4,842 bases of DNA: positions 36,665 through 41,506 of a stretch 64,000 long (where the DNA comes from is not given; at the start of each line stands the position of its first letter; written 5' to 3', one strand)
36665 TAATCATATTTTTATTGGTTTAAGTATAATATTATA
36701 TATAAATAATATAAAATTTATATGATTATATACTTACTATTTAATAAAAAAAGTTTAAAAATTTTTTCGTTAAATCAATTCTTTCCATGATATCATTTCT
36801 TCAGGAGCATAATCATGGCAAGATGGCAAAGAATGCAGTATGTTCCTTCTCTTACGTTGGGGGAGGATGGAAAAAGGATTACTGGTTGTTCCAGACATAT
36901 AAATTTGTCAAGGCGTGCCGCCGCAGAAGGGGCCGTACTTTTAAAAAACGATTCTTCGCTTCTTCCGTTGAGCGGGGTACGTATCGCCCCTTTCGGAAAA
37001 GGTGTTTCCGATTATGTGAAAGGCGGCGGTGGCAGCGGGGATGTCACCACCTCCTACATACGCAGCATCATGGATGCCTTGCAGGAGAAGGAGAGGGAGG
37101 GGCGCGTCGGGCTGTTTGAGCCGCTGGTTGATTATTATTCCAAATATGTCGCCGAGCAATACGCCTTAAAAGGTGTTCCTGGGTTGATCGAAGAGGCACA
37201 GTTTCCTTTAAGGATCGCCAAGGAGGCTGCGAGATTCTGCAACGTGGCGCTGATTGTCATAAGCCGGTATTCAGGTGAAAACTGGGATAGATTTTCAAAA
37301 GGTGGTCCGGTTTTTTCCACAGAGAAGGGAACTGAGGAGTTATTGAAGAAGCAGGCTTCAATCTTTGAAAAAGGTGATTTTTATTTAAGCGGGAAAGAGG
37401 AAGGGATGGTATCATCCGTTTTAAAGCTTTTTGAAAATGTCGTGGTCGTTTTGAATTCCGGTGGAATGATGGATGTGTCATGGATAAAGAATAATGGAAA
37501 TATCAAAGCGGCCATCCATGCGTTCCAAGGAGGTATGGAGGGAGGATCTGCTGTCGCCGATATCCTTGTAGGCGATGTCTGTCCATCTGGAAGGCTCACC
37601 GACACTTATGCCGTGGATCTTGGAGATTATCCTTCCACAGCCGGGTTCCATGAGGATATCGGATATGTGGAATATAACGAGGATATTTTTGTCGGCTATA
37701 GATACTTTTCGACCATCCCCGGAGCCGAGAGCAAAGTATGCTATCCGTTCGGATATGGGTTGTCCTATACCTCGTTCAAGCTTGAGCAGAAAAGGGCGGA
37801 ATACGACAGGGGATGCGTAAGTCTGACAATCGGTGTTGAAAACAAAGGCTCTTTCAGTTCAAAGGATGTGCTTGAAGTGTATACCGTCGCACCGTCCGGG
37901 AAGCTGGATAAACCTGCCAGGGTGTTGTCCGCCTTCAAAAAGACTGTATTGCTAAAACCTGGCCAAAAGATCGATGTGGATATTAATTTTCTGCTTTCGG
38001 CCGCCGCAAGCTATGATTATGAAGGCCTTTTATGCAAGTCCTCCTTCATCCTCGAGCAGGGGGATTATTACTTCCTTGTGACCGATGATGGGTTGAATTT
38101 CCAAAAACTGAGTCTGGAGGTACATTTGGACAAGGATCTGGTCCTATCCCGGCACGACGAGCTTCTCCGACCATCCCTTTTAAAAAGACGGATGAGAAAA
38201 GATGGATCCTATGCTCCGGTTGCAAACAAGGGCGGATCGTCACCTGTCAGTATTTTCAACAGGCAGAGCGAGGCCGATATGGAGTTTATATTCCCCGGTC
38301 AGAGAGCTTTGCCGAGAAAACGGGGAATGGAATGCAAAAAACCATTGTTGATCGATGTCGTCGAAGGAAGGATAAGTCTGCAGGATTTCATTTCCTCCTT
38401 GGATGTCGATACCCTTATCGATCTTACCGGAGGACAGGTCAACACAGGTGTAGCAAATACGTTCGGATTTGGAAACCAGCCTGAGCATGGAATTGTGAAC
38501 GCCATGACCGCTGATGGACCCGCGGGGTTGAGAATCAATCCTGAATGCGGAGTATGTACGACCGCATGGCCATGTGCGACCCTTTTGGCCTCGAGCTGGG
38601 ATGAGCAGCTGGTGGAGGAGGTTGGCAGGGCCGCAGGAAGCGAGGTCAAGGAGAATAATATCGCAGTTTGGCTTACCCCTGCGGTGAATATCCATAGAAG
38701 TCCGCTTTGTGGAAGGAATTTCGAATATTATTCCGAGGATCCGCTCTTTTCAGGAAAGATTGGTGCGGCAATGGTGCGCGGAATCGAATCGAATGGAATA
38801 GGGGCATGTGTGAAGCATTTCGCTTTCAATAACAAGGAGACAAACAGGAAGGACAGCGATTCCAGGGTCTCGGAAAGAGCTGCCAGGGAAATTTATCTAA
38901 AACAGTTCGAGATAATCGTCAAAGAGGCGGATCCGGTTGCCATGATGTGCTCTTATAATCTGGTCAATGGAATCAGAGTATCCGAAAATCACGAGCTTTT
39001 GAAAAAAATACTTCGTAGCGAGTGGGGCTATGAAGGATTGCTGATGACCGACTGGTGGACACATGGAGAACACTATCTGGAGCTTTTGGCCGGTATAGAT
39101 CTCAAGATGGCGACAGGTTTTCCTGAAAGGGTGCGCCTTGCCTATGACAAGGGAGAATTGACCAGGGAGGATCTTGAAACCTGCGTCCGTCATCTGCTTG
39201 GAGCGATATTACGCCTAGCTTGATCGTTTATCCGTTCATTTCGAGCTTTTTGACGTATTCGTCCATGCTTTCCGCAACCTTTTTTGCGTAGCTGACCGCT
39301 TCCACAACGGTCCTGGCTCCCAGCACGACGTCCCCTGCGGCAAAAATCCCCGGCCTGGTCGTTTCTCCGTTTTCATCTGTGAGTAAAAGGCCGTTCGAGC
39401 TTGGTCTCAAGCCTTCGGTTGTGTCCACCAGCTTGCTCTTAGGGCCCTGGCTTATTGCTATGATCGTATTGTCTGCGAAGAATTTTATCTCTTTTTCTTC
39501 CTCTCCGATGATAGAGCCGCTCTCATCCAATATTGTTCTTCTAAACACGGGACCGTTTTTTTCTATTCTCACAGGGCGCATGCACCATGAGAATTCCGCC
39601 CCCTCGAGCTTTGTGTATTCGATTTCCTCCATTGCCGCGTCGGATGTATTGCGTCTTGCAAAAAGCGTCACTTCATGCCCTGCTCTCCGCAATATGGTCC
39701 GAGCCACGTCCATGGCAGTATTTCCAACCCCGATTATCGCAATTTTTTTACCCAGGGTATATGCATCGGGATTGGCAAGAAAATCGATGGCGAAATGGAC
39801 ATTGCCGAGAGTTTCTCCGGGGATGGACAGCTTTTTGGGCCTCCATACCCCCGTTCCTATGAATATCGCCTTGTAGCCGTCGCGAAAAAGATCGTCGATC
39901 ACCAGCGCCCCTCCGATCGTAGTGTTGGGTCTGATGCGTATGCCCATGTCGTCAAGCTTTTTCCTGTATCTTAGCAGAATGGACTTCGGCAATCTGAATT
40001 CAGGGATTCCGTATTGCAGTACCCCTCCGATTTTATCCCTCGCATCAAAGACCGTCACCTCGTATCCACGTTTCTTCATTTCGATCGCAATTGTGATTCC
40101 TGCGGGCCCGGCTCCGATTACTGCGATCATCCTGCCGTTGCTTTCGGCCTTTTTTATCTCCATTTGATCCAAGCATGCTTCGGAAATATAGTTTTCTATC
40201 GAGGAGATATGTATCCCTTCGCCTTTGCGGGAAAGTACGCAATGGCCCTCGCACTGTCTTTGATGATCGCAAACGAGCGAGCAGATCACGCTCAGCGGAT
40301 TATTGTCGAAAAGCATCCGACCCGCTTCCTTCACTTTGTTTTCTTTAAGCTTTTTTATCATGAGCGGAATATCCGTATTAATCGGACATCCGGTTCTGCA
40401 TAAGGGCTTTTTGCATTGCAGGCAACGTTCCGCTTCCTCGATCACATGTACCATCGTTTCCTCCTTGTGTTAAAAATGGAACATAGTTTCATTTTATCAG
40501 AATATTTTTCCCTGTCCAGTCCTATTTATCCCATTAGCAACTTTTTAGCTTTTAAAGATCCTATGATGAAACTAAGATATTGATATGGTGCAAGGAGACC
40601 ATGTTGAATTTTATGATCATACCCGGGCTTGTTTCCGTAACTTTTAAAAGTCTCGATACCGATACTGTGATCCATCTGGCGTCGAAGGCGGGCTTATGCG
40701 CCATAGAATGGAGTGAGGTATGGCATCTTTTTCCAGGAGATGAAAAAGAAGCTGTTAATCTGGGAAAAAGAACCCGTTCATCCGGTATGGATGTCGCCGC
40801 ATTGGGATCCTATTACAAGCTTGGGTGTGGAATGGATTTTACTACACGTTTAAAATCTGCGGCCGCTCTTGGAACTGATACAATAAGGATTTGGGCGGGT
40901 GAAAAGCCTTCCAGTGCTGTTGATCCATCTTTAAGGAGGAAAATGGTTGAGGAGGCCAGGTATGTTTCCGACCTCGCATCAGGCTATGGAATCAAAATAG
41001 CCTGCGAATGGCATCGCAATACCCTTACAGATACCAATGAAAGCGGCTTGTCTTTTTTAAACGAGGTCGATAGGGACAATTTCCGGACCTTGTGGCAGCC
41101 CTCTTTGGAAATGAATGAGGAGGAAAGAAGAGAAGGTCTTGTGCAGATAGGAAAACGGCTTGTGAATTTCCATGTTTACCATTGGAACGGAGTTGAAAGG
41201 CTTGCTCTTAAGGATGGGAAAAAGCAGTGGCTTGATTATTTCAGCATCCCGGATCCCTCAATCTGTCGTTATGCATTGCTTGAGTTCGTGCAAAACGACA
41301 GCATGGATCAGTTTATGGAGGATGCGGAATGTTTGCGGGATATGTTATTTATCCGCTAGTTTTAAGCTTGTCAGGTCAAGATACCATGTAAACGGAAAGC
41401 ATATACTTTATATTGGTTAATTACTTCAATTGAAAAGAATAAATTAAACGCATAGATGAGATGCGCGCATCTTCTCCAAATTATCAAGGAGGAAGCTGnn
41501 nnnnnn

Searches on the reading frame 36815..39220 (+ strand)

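Call 66: search_protein_families(library=pfam, proteins=[window:36815-39220:+], max_evalue=0.00001)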
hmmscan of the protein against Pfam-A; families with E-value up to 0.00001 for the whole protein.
window:36815-39220:+ (802 aa): 3 families
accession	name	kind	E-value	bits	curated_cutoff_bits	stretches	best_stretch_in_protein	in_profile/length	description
PF01915.27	Glyco_hydro_3_C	-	2.2e-38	132.7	31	1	41-318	2-200/200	Glycosyl hydrolase family 3 C-terminal domain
PF00933.27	Glyco_hydro_3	-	3.6e-26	92.8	27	1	583-795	83-314/316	Glycosyl hydrolase family 3 N terminal domain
PF14310.12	Fn3-like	-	1.7e-07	31.7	25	1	352-423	2-68/71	Fibronectin type III-like domain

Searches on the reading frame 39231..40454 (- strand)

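Call 66: search_protein_families(library=pfam, proteins=[window:39231-40454:-], max_evalue=0.00001)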
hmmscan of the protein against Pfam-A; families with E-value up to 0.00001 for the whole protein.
window:39231-40454:- (408 aa): 7 families
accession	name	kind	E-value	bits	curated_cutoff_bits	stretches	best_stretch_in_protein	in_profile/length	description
PF07992.20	Pyr_redox_2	-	9.9e-37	127.4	26.1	2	110-388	3-289/291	Pyridine nucleotide-disulphide oxidoreductase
PF14691.11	Fer4_20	-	8.9e-28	96.8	25.8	1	4-95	17-109/113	Dihydroprymidine dehydrogenase domain II, 4Fe-4S cluster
PF13738.12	Pyr_redox_3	-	3.7e-16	59.7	30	1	196-374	127-305/305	Pyridine nucleotide-disulphide oxidoreductase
PF00070.33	Pyr_redox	-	2.5e-12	47.6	22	0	110-180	2-63/82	Pyridine nucleotide-disulphide oxidoreductase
PF13450.12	NAD_binding_8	-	1.1e-10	42.1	21.9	1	112-145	1-34/68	NAD(P)-binding Rossmann-like domain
PF01266.30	DAO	-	1.3e-08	35.2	27.9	1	110-144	2-37/353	FAD dependent oxidoreductase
PF03486.20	HI0933_like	-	2.7e-06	27.4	50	0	110-143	3-36/244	HI0933-like protein Rossmann domain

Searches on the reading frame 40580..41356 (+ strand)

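Call 66: search_protein_families(library=pfam, proteins=[window:40580-41356:+], max_evalue=0.00001)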
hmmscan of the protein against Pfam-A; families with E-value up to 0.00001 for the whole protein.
window:40580-41356:+ (259 aa): 1 family
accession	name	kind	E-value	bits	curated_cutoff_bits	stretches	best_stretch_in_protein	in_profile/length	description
PF01261.30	AP_endonuc_2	-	3.1e-10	40.6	31.1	1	32-201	2-187/249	Xylose isomerase-like TIM barrel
